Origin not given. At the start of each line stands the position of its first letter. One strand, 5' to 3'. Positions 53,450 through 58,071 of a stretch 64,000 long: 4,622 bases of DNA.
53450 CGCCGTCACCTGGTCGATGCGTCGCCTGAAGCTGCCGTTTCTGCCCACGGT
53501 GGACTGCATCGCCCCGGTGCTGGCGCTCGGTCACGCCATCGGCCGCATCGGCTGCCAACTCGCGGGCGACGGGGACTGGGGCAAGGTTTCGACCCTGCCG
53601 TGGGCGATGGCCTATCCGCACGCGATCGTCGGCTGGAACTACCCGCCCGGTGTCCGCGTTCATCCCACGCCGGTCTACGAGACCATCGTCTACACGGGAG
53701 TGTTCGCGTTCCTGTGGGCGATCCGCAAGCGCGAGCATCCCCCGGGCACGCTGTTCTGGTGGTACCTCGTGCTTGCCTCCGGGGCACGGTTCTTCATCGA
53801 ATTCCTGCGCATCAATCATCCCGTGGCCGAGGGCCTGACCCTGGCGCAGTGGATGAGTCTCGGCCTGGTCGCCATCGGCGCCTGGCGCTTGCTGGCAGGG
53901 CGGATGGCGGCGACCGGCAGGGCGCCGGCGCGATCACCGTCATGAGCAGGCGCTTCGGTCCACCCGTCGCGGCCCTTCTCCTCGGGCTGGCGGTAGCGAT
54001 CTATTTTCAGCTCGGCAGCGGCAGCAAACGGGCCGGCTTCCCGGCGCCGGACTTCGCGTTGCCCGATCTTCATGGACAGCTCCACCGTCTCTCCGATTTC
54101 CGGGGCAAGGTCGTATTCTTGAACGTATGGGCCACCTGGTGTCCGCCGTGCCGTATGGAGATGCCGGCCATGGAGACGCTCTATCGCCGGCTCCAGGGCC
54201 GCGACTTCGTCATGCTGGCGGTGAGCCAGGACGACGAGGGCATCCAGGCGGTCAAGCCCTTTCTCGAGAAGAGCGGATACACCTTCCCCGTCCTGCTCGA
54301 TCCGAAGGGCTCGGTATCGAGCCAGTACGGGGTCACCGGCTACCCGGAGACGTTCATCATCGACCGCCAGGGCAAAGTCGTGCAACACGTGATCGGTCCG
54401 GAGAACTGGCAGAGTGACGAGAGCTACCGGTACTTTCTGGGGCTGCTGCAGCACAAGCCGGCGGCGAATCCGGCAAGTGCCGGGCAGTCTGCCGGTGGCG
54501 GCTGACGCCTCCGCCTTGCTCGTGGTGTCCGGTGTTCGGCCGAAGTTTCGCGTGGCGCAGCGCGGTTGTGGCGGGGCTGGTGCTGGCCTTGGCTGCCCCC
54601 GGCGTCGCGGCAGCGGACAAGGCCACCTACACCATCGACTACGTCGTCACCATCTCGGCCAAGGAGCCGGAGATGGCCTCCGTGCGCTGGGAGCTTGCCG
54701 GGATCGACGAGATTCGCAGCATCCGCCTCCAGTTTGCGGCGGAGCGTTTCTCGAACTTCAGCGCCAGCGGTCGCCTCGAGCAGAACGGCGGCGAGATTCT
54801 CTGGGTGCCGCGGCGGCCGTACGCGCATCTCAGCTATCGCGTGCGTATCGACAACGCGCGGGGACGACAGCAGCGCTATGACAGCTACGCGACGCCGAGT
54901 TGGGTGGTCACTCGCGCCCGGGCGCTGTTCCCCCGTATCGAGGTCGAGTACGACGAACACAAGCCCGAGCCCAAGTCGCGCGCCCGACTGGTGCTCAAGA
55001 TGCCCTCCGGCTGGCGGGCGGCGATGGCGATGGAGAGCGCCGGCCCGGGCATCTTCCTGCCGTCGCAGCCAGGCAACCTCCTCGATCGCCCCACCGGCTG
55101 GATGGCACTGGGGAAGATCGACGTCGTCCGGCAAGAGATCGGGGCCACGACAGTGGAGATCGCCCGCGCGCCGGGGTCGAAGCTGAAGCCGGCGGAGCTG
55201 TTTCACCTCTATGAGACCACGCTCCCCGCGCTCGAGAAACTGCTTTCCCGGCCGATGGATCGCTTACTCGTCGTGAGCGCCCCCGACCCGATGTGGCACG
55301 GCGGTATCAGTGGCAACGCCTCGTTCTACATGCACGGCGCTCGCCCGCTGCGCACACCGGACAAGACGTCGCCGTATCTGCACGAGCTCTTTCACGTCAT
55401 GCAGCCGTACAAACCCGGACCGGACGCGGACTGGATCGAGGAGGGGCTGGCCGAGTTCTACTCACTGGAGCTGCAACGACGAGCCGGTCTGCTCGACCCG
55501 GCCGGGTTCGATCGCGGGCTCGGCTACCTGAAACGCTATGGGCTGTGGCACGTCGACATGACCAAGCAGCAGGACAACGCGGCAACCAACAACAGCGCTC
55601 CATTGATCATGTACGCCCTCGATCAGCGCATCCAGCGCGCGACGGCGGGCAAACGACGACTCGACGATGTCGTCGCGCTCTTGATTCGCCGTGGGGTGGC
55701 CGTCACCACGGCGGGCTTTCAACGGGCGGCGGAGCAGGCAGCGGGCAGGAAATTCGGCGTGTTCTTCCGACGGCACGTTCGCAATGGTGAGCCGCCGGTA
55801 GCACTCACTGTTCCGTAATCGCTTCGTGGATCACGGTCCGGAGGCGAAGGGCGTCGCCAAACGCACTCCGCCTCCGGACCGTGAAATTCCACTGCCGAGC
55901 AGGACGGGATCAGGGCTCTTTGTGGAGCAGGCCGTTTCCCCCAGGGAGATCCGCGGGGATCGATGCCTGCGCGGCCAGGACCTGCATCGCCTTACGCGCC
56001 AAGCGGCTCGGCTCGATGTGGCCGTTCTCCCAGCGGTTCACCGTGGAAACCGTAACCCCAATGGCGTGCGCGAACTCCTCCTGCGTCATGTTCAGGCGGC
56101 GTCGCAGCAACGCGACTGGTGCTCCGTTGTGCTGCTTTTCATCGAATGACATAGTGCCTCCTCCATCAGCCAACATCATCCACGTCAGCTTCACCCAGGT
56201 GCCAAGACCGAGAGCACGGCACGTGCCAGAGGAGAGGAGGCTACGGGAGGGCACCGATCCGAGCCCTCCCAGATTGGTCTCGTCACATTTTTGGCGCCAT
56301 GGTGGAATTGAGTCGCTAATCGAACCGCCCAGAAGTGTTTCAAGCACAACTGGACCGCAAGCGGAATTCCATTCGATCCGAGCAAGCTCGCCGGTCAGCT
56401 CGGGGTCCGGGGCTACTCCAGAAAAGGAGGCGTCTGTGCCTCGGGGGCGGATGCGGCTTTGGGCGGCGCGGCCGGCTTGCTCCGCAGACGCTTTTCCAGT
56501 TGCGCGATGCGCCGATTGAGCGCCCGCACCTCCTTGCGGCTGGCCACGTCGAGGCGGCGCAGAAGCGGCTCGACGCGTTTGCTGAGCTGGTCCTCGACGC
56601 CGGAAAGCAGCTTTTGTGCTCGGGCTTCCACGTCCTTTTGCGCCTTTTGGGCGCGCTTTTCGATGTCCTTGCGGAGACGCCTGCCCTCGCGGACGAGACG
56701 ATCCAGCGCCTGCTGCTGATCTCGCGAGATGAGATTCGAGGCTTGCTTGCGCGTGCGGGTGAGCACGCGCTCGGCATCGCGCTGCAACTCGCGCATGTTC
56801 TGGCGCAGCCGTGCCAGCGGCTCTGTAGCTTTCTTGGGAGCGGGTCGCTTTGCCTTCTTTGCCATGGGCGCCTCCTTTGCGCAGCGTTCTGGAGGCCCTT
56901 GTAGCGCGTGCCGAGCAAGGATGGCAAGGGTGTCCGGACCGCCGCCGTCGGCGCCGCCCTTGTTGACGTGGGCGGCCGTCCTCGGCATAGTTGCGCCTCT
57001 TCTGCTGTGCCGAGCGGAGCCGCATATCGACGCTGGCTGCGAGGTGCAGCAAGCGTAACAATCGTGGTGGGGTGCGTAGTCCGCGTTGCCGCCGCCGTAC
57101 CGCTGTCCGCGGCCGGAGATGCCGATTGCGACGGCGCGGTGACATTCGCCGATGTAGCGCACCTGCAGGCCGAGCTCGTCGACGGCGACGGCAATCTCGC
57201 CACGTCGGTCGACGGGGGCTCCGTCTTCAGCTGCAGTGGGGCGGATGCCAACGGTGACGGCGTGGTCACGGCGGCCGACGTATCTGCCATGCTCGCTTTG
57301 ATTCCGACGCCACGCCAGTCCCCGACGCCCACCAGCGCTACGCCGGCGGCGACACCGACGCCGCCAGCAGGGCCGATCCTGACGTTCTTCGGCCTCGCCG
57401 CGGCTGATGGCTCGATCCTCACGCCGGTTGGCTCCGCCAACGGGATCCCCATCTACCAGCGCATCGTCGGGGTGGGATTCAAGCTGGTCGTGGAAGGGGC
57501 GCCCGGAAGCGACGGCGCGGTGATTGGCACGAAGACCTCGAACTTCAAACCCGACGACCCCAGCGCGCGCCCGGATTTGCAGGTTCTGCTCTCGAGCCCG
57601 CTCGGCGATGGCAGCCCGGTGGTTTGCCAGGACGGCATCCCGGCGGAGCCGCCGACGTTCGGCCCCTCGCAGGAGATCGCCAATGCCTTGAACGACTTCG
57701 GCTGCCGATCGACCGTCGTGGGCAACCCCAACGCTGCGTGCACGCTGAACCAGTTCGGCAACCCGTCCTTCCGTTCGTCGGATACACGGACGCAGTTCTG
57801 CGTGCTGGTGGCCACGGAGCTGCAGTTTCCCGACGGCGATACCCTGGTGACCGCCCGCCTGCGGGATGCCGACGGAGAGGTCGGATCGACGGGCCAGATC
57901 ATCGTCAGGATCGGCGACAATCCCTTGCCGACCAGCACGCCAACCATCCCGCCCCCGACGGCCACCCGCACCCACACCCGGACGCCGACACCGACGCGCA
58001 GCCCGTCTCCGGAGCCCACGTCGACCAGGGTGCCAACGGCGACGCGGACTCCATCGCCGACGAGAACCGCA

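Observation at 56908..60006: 1032-aa envelope protein: two copies of an unrecognised four-Cys domain held apart by about 495 aa of Thr/Pro/Arg repeat, with N-terminal dockerin-like repeats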

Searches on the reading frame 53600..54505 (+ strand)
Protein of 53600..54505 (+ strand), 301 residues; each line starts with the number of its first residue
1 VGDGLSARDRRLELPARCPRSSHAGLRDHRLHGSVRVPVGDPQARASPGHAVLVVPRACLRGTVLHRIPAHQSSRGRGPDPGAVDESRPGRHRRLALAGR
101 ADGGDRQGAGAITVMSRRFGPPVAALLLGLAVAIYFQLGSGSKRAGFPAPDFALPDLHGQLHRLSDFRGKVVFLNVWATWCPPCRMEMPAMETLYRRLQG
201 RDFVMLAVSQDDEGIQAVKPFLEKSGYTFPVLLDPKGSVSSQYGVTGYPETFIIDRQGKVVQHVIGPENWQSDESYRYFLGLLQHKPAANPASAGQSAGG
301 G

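Call 15: search_protein_families(library=pfam, proteins=[window:53600-54505:+], max_evalue=0.01)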
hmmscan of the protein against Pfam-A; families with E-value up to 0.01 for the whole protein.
window:53600-54505:+ (301 aa): 7 families
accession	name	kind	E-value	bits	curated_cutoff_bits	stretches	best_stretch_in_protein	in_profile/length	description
PF00578.27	AhpC-TSA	-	7.6e-34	116.8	26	1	147-262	3-123/124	AhpC/TSA family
PF08534.16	Redoxin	-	2.9e-31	108.7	26.6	1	145-274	2-141/148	Redoxin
PF13905.12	Thioredoxin_8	-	7.7e-13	49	27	1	169-260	1-94/94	Thioredoxin-like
PF00085.26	Thioredoxin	-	4.2e-08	33.6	23.5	1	170-213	19-61/103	Thioredoxin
PF13098.12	Thioredoxin_2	-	0.00015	22.5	27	1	169-266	5-93/104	Thioredoxin-like domain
PF05988.18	DUF899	-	0.00081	19.5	27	1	172-251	76-153/224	Bacterial protein of unknown function (DUF899)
PF00255.25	GSHPx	-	0.0044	17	27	1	152-209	4-60/108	Glutathione peroxidase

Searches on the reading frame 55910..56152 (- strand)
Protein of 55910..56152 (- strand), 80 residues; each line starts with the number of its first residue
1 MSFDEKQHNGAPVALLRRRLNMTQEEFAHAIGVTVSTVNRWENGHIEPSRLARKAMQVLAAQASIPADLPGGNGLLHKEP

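Call 64: search_protein_families(library=pfam, proteins=[window:55910-56152:-], max_evalue=0.01)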
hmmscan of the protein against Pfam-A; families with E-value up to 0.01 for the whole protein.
window:55910-56152:- (80 aa): 11 families
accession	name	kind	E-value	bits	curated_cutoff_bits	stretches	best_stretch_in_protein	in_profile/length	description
PF01381.28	HTH_3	-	3.1e-12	46.8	23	1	15-49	3-37/55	Helix-turn-helix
PF13560.12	HTH_31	-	2.6e-07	31.3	27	1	13-50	6-44/64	Helix-turn-helix domain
PF15731.11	MqsA_antitoxin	-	9.3e-06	26.2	30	1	6-60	67-121/131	Antitoxin component of bacterial toxin-antitoxin system, MqsA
PF22495.2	HTH_92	-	5e-05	23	27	1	16-48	3-35/45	RsaL-like HTH domain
PF20432.4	Xre-like-HTH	-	0.00035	21.2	25.8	1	8-40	7-42/63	Antitoxin Xre-like helix-turn-helix domain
PF13545.12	HTH_Crp_2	-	0.00053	20.3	27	1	18-40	19-41/70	Crp-like helix-turn-helix domain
PF13443.12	HTH_26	-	0.00097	19.8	22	1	20-47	9-36/63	Cro/C1-type HTH DNA-binding domain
PF12844.13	HTH_19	-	0.0021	18.3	30.2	1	14-49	5-40/64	Helix-turn-helix domain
PF05269.17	Phage_CII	-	0.0029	18.3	21.3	0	7-46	9-48/91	Bacteriophage CII protein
PF18284.7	DNA_meth_N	-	0.0042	17.5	25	1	36-60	30-54/57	DNA methylase N-terminal domain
PF00325.26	Crp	-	0.0042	17.2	21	1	20-40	1-21/32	Bacterial regulatory proteins, crp family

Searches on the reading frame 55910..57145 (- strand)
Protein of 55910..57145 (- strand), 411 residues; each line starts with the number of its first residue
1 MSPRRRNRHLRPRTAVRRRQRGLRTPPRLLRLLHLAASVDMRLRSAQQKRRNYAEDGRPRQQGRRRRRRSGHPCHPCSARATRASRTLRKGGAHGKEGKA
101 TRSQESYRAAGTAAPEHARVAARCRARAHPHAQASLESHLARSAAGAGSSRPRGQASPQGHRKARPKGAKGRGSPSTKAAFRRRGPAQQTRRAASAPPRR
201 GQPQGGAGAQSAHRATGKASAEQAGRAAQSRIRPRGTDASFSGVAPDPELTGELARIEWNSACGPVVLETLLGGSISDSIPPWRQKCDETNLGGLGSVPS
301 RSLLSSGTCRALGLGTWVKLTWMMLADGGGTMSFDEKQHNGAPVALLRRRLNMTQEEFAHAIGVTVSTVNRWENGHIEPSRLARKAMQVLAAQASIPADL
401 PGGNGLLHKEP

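Call 15: search_protein_families(library=pfam, proteins=[window:55910-57145:-], max_evalue=0.01)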
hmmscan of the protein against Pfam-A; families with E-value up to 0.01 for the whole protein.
window:55910-57145:- (411 aa): 5 families
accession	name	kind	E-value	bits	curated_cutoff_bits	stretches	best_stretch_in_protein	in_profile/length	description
PF01381.28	HTH_3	-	3.4e-11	43.5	23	1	346-380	3-37/55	Helix-turn-helix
PF13560.12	HTH_31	-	8e-06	26.5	27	1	344-381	6-44/64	Helix-turn-helix domain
PF15731.11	MqsA_antitoxin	-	0.00011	22.8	30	1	336-390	66-120/131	Antitoxin component of bacterial toxin-antitoxin system, MqsA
PF22495.2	HTH_92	-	0.00043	20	27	1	347-378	3-34/45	RsaL-like HTH domain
PF13545.12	HTH_Crp_2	-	0.0048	17.3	27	0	349-371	19-41/70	Crp-like helix-turn-helix domain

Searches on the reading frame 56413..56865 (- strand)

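Call 64: search_protein_families(library=pfam, proteins=[window:56413-56865:-], max_evalue=0.01)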
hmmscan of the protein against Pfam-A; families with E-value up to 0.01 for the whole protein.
window:56413-56865:- (150 aa): 3 families
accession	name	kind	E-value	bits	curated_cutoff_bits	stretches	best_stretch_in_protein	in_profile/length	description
PF05597.16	Phasin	-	1.5e-09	38.4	28.8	1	47-129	30-123/126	Poly(hydroxyalcanoate) granule associated protein (phasin)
PF09712.15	PHA_synth_III_E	-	0.0057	16.4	25.7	1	92-129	272-309/311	Poly(R)-hydroxyalkanoic acid synthase subunit (PHA_synth_III_E)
PF07464.16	ApoLp-III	-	0.0095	16.5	36.3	1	9-96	52-138/146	Apolipophorin-III precursor (apoLp-III)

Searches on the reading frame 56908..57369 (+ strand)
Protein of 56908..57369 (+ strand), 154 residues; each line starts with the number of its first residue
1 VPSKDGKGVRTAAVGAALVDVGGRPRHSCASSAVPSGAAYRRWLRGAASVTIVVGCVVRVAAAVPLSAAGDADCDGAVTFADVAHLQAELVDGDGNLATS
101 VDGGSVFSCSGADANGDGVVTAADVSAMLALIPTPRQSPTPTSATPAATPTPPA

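Call 4: search_protein_families(library=pfam, proteins=[window:56908-57369:+], max_evalue=1)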
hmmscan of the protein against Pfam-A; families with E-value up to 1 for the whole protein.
window:56908-57369:+ (154 aa): 4 families
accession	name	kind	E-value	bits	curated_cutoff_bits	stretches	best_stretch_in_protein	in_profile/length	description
PF00404.24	Dockerin_1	-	0.00011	22.8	22.9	2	69-128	1-52/57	Dockerin type I domain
PF00036.39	EF-hand_1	-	0.0018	18.2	25.4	1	112-130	9-27/29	EF hand domain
PF13405.12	EF-hand_6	-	0.021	15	25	0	113-130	10-27/30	EF-hand domain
PF13202.12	EF-hand_5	-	0.61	10.1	25.9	0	112-123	8-19/25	EF hand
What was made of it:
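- On Dockerin type I (PF00404): 22.8 bits against a 22.9-bit cut-off, E 1.1e-4 (call 4).
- Checked: The N-terminal repeats hit Pfam Dockerin_1 at E 1.1e-4, 22.8 bits against a 22.9-bit cut-off, aa 69-128 (call 4).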

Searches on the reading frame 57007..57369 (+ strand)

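Call 27: search_protein_families(library=ncbifam, proteins=[window:57007-57369:+], max_evalue=0.1)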
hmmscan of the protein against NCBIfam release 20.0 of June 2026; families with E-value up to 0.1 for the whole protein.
window:57007-57369:+ (121 aa): 1 family
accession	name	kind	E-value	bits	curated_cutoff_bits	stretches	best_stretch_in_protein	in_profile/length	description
NF041410.1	XopAW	subfamily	0.0028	17.5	120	1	34-106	32-99/235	XopAW family type III secretion system calcium-binding effector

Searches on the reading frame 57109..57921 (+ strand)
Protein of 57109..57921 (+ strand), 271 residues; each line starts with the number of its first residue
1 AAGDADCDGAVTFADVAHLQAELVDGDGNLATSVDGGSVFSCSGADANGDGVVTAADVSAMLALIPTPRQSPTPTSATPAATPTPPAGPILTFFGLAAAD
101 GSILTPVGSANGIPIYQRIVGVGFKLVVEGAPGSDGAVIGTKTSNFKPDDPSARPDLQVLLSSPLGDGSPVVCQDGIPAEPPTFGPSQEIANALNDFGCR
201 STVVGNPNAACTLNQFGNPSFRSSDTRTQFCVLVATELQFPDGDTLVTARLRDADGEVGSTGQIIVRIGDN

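Call 34: find_homologous_proteins(query=window:57109-57921:+, max_evalue=0.00001)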
Query window:57109-57921:+ (271 aa): 62 proteins with E <= 0.00001 among 8000 candidates.
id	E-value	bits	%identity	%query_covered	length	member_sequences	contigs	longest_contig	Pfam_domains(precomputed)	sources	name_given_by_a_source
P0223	3.3e-82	294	48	67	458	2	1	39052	-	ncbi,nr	ncbi:MAG: hypothetical protein HY699_06935 [Deltaproteobacteria bacterium]|nr:hypothetical protein [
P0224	3.0e-72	261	47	61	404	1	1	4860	-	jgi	jgi:hypothetical protein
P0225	1.6e-70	256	43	75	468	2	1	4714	-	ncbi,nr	ncbi:MAG TPA: hypothetical protein VMT89_03540, partial [Candidatus Acidoferrales bacterium]|nr:hypo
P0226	3.8e-68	248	45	67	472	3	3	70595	-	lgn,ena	-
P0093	8.7e-61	224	39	75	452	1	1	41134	-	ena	-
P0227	1.0e-60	223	47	97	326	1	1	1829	-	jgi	-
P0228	5.1e-60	221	49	99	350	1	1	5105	-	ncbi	ncbi:MAG: hypothetical protein ACRDUX_26835, partial [Mycobacterium sp.]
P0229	5.2e-54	202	40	68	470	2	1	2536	-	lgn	-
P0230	6.6e-51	191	43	72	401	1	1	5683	-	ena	-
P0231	2.4e-49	186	45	90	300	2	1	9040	-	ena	-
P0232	7.6e-49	185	44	82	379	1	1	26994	-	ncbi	ncbi:MAG: hypothetical protein ACE5I7_05240, partial [Candidatus Binatia bacterium]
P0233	7.4e-45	172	43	74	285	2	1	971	-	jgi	jgi:hypothetical protein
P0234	1.0e-40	158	39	78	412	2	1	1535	-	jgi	jgi:hypothetical protein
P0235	3.9e-40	156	44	66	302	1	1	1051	-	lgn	-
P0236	1.2e-36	145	44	66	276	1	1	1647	-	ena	-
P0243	2.5e-32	130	43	66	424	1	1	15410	PF00404.25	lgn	-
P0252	1.9e-26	111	41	84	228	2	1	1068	PF00404.25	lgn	-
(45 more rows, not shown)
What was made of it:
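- On Dockerin type I (PF00404): Two homologs carry a precomputed PF00404 hit (call 34).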

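Call 50: predict_structure(alignment_id=A3)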
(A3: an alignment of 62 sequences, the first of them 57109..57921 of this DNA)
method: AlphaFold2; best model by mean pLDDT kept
length: 271 residues; sequences in the alignment: 62
mean_pLDDT: 90.5   pTM: 0.70
mean pLDDT of the five models: 90.5, 90.2, 89.7, 89.6, 89.0
residues with pLDDT >= 90: 176; 70-90: 78; 50-70: 13; < 50: 4
segments of 3 or more residues with pLDDT < 50: 35-38
pLDDT, mean of each block of 10 residues (from residue 1): 86 87 65 51 84 86 83 80 91 98 98 95 96 98 97 98 94 93 95 97 98 98 98 92 97 98 95 54
secondary structure, 60 per line:
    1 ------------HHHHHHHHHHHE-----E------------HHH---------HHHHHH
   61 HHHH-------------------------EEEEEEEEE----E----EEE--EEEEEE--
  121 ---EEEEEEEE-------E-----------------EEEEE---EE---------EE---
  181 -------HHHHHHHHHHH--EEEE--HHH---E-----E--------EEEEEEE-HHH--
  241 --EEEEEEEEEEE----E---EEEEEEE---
elements in order: H13-23 H55-64 E90-98 E108-110 E113-118 E124-131 E157-161 H188-198 E201-204 E228-234 E243-253 E262-268
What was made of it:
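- On Dockerin type I (PF00404): AF2 places helices right after each loop (call 50).
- The AF2 model of dockerin plus copy A (pTM 0.70, call 50) neither shows nor excludes packing of the two modules. In cellulosomes, plug and socket usually sit on different proteins. pTM 0.70 for dockerin plus A gives no sign of a defined interface (call 50).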

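Call 56: fold_search(model_id=the predicted structure, library=pdb)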
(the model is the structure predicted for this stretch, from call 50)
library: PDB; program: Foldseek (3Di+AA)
matches with E <= 10: 1623; with E <= 0.001: 0
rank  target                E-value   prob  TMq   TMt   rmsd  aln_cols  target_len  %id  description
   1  5l7v_B                1.5e-03  0.85  0.25  0.14  13.9       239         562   14  Crystal Structure of BvGH123 with bond transition state analog Galthiazoline. (released 2017-03-22)
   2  3q01_A                2.0e-03  0.47  0.20  0.22  14.4       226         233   12  An induced fit mechanism regulates p53 DNA binding kinetics to confer sequence specificity (released 2011-05-11)
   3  8k2l                  2.2e-03  0.47  0.20  0.11  16.2       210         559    8  Crystal structure of Group 4 Monosaccharide-releasing beta-N-acetylgalactosaminidase NgaP2 from Paenibacillus sp. TS12,  (released 2024-04-24)
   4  8k2m                  2.2e-03  0.47  0.20  0.11  15.9       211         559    8  Crystal structure of Group 4 Monosaccharide-releasing beta-N-acetylgalactosaminidase NgaP2 from Paenibacillus sp. TS12 i (released 2024-04-24)
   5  4mzi                  2.3e-03  0.66  0.23  0.30  12.7       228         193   11  Crystal structure of a human mutant p53 (released 2014-01-15)
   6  1hh4_D                2.6e-03  0.99  0.29  0.40   7.0       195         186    8  Rac1-RhoGDI complex involved in NADPH oxidase activation (released 2001-08-28)
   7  1fst_B                2.9e-03  0.99  0.30  0.49   8.1       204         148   10  CRYSTAL STRUCTURE OF TRUNCATED HUMAN RHOGDI TRIPLE MUTANT (released 2001-05-02)
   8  9e6y_D                2.9e-03  0.75  0.20  0.35  12.3       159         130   14  Structure of CD112 (Nectin-2) domain 1 bound to CD112R (PVRIG) (released 2025-05-07)
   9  1hh4_E                3.5e-03  0.97  0.29  0.39   9.3       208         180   10  Rac1-RhoGDI complex involved in NADPH oxidase activation (released 2001-08-28)
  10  7ezj_j                3.5e-03  0.47  0.21  0.27  13.6       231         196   10  Crystal structure of p73 DNA binding domain complex bound with 1 bp and 2 bp spacer DNA response elements. (released 2022-04-13)
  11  9gsd_B                3.8e-03  0.97  0.23  0.28   8.0       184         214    8  Cryo-EM structure of mouse PMCA-NPTN complex captured in E2 state (BEF3) (released 2025-08-06)
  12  5v52_C                4.5e-03  0.75  0.22  0.38   9.7       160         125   14  Structure of TIGIT bound to nectin-2 (CD112) (released 2017-05-24)
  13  8p4l_A                4.5e-03  0.47  0.21  0.12  16.5       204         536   11  Beta-N-acetylgalactosaminidase from Niabella aurantiaca (released 2024-01-17)
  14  1ft3_B                5.1e-03  0.99  0.31  0.54   7.7       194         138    9  CRYSTAL STRUCTURE OF TRUNCATED RHOGDI K141A MUTANT (released 2001-05-02)
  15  3d0a_B                5.1e-03  0.35  0.20  0.26  14.5       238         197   11  Human p53 core domain with hot spot mutation R249S and second site suppressor mutation H168R in sequence-specific comp (released 2009-01-20)
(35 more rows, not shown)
